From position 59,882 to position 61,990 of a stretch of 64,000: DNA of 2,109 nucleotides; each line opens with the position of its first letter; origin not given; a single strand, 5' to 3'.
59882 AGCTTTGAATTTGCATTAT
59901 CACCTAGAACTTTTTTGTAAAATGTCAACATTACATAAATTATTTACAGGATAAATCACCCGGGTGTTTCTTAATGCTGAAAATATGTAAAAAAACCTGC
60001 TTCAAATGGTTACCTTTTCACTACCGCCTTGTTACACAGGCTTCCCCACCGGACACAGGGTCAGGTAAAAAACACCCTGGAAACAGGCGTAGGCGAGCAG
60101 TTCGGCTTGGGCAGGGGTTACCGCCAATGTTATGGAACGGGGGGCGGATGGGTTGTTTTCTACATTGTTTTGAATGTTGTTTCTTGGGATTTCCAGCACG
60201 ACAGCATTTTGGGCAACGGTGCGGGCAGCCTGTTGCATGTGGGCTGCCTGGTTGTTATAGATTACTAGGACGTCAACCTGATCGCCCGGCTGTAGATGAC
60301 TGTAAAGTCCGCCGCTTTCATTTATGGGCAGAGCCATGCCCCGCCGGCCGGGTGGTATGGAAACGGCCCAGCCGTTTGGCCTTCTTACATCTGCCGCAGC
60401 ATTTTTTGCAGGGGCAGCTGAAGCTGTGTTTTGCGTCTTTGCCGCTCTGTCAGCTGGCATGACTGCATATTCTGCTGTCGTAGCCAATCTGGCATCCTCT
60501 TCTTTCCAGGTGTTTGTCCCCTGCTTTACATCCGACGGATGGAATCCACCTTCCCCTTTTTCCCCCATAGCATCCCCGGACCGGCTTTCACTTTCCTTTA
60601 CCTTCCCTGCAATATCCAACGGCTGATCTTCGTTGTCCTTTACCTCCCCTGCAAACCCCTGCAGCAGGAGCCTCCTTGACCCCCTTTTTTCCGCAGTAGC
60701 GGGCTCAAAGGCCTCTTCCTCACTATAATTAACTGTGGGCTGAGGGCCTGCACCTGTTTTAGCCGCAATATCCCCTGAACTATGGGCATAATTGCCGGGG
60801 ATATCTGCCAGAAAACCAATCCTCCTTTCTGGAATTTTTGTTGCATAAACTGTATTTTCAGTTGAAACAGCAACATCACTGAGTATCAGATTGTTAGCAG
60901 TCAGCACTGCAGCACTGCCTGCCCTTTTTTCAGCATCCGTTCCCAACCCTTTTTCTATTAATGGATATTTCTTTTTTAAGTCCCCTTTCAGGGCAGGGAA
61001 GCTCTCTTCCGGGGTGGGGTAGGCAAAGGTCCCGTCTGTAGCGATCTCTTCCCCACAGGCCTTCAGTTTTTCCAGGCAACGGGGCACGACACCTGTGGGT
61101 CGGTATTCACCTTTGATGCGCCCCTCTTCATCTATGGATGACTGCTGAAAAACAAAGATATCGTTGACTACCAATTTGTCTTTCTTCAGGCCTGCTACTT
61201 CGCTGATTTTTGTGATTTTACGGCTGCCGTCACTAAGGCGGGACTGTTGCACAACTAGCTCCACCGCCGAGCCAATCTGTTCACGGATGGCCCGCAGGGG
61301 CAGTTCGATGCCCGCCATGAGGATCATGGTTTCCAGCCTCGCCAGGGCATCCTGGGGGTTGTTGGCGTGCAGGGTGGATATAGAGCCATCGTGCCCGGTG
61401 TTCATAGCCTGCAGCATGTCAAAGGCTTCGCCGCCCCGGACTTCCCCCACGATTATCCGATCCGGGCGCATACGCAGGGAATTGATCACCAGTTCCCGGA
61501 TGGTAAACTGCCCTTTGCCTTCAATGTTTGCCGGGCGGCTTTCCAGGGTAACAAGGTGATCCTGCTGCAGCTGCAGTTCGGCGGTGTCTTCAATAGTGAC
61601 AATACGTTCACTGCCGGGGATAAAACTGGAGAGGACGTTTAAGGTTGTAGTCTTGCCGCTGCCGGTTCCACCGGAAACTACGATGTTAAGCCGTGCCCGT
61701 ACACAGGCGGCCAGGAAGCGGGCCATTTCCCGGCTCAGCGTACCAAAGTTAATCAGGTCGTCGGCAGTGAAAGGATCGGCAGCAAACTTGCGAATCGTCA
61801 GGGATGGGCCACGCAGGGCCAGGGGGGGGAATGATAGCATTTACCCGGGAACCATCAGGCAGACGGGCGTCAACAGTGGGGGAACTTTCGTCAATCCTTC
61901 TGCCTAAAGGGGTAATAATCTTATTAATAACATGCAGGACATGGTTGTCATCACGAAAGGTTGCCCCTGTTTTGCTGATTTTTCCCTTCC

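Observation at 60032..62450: Second cpaF-like ATPase gene disrupted at a G8/C8 homopolymer and fused in frame to a TM-less CpaB-like domain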

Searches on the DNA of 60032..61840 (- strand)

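Call 50: search_rna_families(sources=[L171, L172, L086, L087, L089, L093, L085], threshold=gathering)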
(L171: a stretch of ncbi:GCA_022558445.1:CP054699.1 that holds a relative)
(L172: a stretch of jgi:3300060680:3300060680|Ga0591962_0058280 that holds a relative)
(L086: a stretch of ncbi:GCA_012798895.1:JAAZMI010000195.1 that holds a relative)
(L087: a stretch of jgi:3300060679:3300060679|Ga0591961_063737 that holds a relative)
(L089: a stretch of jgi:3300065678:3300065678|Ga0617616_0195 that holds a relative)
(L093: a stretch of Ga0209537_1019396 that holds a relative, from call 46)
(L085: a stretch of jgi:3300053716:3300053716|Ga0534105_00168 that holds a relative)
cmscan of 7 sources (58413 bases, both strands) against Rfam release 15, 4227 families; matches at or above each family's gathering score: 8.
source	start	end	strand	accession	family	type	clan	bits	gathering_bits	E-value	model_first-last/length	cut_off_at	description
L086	1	256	+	RF02541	LSU_rRNA_bacteria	Gene; rRNA;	CL00112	248.4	50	1e-77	2672-2925/2925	5'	Bacterial large subunit ribosomal RNA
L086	346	462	+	RF00001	5S_rRNA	Gene; rRNA;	CL00113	109.4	38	3.6e-23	1-120/120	no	5S ribosomal RNA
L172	123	213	+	RF01051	c-di-GMP-I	Cis-reg; riboswitch;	CL00126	87.9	35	4.5e-16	1-87/87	no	c-di-GMP-I riboswitch aptamer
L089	4072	4162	+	RF01051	c-di-GMP-I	Cis-reg; riboswitch;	CL00126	85.8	35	1.4e-15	1-87/87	no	c-di-GMP-I riboswitch aptamer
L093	2376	2463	+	RF01051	c-di-GMP-I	Cis-reg; riboswitch;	CL00126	82.4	35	9.8e-15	1-87/87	no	c-di-GMP-I riboswitch aptamer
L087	1287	1390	+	RF03167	c-di-GMP-I-GGC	Cis-reg; riboswitch;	CL00126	74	59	1e-15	1-80/80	no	c-di-GMP-I-GGC riboswitch aptamer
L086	795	892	+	RF03167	c-di-GMP-I-GGC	Cis-reg; riboswitch;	CL00126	68.3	59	4.6e-14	1-80/80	no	c-di-GMP-I-GGC riboswitch aptamer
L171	7785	7876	+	RF01051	c-di-GMP-I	Cis-reg; riboswitch;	CL00126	60.4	35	2.3e-09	1-87/87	no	c-di-GMP-I riboswitch aptamer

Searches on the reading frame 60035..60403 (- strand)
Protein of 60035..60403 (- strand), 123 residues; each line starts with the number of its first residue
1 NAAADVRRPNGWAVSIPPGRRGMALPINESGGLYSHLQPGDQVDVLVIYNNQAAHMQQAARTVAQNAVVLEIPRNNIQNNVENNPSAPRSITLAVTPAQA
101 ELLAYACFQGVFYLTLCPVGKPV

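Call 46: find_related_loci(query=A2, collection=metagenome_contigs, flank=10000)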
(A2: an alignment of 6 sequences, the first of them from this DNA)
Query A2 (123 aa) in metagenome_contigs; peptide patterns used: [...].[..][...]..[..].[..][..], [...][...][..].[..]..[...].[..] (x = any residue, [..] = any of these).
600 stretches matched a pattern (row limit reached: there are more); 160 encode a relative of the query (tblastn E <= 1e-3); the best 80 are kept; 80 distinct loci.
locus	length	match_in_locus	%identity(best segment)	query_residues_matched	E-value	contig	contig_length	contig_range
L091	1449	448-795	60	2-118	7e-42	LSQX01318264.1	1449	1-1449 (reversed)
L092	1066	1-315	60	15-120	5e-39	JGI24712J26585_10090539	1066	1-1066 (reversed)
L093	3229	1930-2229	44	16-118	1e-19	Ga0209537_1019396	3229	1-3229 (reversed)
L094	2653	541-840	44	16-118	4e-19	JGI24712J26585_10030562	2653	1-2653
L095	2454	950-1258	43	16-118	4e-18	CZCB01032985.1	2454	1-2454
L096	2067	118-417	37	16-116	2e-16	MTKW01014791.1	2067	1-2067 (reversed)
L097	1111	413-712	37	16-116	4e-16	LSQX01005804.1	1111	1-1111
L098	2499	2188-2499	36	9-116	1e-15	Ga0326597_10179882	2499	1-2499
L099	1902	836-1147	35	9-116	2e-15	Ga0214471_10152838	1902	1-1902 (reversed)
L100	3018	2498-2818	35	9-119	4e-15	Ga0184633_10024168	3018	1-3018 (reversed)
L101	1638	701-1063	31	11-116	4e-13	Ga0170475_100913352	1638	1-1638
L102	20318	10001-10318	37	13-119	1e-12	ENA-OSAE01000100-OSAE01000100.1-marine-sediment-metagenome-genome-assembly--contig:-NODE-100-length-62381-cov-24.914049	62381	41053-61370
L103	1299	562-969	31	7-121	1e-12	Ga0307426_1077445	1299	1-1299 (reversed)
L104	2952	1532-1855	37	16-116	2e-12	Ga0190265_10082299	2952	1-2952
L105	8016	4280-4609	37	12-116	5e-12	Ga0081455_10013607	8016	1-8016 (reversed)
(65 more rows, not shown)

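Call 55: find_homologous_proteins(query=A2, max_evalue=1e-8)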
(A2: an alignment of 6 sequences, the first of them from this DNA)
Query A2 (6 sequences) (123 aa, profile of the alignment): 16 proteins with E <= 1e-8 among 3170 candidates.
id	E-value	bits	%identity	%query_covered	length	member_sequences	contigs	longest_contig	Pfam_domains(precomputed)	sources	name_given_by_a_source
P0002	2.4e-55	203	59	94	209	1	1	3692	PF16976.11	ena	-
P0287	3.8e-44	167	34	82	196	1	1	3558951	PF16976.11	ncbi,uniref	ncbi:RcpC/CpaB family pilus assembly protein [Candidatus Contubernalis alkalaceticus]|uniref:RcpC/Cp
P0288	9.8e-31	124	67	64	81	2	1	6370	PF16976.11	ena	-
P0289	1.2e-23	101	43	84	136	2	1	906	PF16976.11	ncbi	-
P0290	8.0e-21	92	36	85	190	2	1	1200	PF16976.11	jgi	-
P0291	4.2e-19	86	40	85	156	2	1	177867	PF16976.11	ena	-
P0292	3.5e-18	83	40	82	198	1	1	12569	PF08666.18,PF16976.11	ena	-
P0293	3.9e-17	80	41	82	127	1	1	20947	PF16976.11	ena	-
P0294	5.0e-17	80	40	82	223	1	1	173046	PF08666.18,PF16976.11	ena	-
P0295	1.8e-15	75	34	87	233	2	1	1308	PF08666.18,PF16976.11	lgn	-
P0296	3.5e-14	70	39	81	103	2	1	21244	PF16976.11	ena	-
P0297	1.5e-12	65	34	87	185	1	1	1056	PF16976.11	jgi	jgi:pilus assembly protein CpaB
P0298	7.3e-12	63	40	80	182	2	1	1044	PF16976.11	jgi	jgi:Flp pilus assembly protein CpaB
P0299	7.8e-12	63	33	78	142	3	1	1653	PF16976.11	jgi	jgi:pilus assembly protein CpaB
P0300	2.3e-11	61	35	82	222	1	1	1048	PF16976.11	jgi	jgi:pilus assembly protein CpaB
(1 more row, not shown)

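Call 56: search_protein_families(library=pfam, proteins=[P0287], max_evalue=0.00001)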
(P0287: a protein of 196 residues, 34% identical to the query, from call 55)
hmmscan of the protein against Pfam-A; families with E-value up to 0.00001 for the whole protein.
P0287 (196 aa): 1 family
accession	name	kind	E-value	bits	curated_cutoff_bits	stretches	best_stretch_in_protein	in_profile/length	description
PF16976.10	RcpC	-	2.1e-12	47.4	28.8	1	91-194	3-114/114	Flp pilus assembly protein RcpC/CpaB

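Call 59: search_solved_structures(query=A2, max_evalue=1, show_alignments=2)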
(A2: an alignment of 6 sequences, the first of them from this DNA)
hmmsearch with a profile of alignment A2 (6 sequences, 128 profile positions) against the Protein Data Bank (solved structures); distinct sequences matched with E-value up to 1: 3.
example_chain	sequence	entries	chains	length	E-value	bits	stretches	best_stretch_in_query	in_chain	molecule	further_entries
9gzr_A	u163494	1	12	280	1.8e-06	30.8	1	17-123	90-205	RcpC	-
8jfo_B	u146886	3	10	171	0.12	15.2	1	29-64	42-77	AcrIIA15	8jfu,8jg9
5kzk_A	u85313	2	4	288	0.16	14.7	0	41-93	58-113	Probable RNA methyltransferase, TrmH family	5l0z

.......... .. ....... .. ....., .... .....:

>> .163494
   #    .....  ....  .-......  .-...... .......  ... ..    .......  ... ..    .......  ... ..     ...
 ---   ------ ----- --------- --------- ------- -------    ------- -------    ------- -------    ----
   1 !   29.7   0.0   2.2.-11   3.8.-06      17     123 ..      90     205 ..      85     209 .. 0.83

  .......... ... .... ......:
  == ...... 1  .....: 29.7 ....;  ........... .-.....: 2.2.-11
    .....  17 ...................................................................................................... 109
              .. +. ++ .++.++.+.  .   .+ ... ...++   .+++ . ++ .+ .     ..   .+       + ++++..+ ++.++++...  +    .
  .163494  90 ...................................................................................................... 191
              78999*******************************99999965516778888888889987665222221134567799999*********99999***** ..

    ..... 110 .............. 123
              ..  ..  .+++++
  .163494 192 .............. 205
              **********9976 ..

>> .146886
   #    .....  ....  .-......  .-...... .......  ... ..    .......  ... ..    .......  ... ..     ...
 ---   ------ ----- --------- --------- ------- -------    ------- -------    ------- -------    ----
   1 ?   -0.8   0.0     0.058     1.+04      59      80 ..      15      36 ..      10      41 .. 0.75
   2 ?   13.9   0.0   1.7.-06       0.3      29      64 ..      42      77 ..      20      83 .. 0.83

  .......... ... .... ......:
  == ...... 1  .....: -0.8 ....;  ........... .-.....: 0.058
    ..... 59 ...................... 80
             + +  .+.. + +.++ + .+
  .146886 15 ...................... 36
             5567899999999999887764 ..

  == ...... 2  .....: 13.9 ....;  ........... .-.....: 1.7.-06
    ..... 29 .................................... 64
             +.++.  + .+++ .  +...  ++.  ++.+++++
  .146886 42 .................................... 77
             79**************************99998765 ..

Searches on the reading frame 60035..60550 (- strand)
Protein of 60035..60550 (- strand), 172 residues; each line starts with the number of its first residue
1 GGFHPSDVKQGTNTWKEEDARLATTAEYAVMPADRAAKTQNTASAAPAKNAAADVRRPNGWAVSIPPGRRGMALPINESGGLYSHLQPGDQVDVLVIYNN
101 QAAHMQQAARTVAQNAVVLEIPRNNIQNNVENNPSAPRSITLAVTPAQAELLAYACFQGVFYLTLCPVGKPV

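Call 76: predict_structure(alignment_id=A3)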
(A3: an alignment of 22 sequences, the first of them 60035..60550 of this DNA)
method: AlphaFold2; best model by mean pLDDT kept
length: 172 residues; sequences in the alignment: 22
mean_pLDDT: 72.2   pTM: 0.57
mean pLDDT of the five models: 72.2, 71.9, 71.5, 70.7, 70.0
residues with pLDDT >= 90: 63; 70-90: 25; 50-70: 47; < 50: 37
segments of 3 or more residues with pLDDT < 50: 9-12, 14-16, 28-31, 33-35, 38-42, 52-58
pLDDT, mean of each block of 10 residues (from residue 1): 51 49 49 50 50 52 91 85 88 91 72 96 64 70 97 93 83 55
secondary structure, 60 per line:
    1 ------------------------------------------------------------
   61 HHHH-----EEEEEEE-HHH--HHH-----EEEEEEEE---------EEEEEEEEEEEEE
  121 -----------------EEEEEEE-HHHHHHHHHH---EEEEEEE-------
elements in order: H61-64 E70-76 E91-98 E108-120 E138-144 H146-155 E159-165

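Call 78: fold_search(model_id=the predicted structure, library=pdb)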
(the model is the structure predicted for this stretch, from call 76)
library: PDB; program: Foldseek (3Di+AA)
matches with E <= 10: 751; with E <= 0.001: 2
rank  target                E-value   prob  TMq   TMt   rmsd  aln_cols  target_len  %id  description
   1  9gzr_B                2.3e-06  1.00  0.46  0.39   6.6       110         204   27  Tad pilus alignment complex protein RcpC (released 2025-05-21)
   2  9gzr_A                4.9e-06  1.00  0.49  0.45   5.7       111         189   28  Tad pilus alignment complex protein RcpC (released 2025-05-21)
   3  8ftk                  1.5e-01  0.44  0.23  0.04   7.9       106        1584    7  Chaetomium thermophilum SETX (Full-length) (released 2023-10-25)
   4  9g13_E                1.9e-01  0.11  0.15  0.18  14.5       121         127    8  VHH H3-2 in complex with Tau C-terminal peptide (released 2024-07-31)
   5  9w3z_D                2.3e-01  0.15  0.15  0.19  12.2       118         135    9  Cryo-EM structure of the 4:4 Lac1-Lip1 complex (released 2026-04-08)
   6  7lf2_E                2.5e-01  0.28  0.20  0.17  14.5       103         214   13  Trimeric human Arginase 1 in complex with mAb4 (released 2021-09-01)
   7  8zar_C                2.6e-01  0.18  0.20  0.13   9.9       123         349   12  EmrAB-TolC MFS-type tripartite multidrug efflux pump FA (released 2025-04-30)
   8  3w1e                  3.1e-01  0.41  0.27  0.15   7.3       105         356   10  Structure of FlgT, a flagellar basal body component protein (released 2013-04-03)
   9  1sjv                  3.1e-01  0.12  0.16  0.23  10.7       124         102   11  Three-Dimensional Structure of a Llama VHH Domain Swapping (released 2004-06-01)
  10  5ayq_A                3.5e-01  0.13  0.16  0.21  14.0       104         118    9  Structure-based site-directed photo-crosslinking analyses of multimeric cell-adhesive interactions of VGSC beta subuni (released 2016-06-08)
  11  5ayq_B                3.7e-01  0.06  0.13  0.16  13.9        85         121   12  Structure-based site-directed photo-crosslinking analyses of multimeric cell-adhesive interactions of VGSC beta subuni (released 2016-06-08)
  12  1o6u_E                3.9e-01  0.04  0.11  0.06  15.4       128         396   11  The Crystal Structure of Human Supernatant Protein Factor (released 2003-10-17)
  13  8zal_B                4.2e-01  0.21  0.25  0.16   8.1       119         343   12  EmrAB-TolC MFS-type tripartite multidrug efflux pump EA (released 2025-04-30)
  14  4d6w_A                4.2e-01  0.03  0.10  0.05  23.9       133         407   11  Crystal Structure of the low pH conformation of Chandipura Virus glycoprotein G ectodomain (released 2015-03-04)
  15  8zal_A                4.4e-01  0.20  0.24  0.15   7.5       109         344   11  EmrAB-TolC MFS-type tripartite multidrug efflux pump EA (released 2025-04-30)
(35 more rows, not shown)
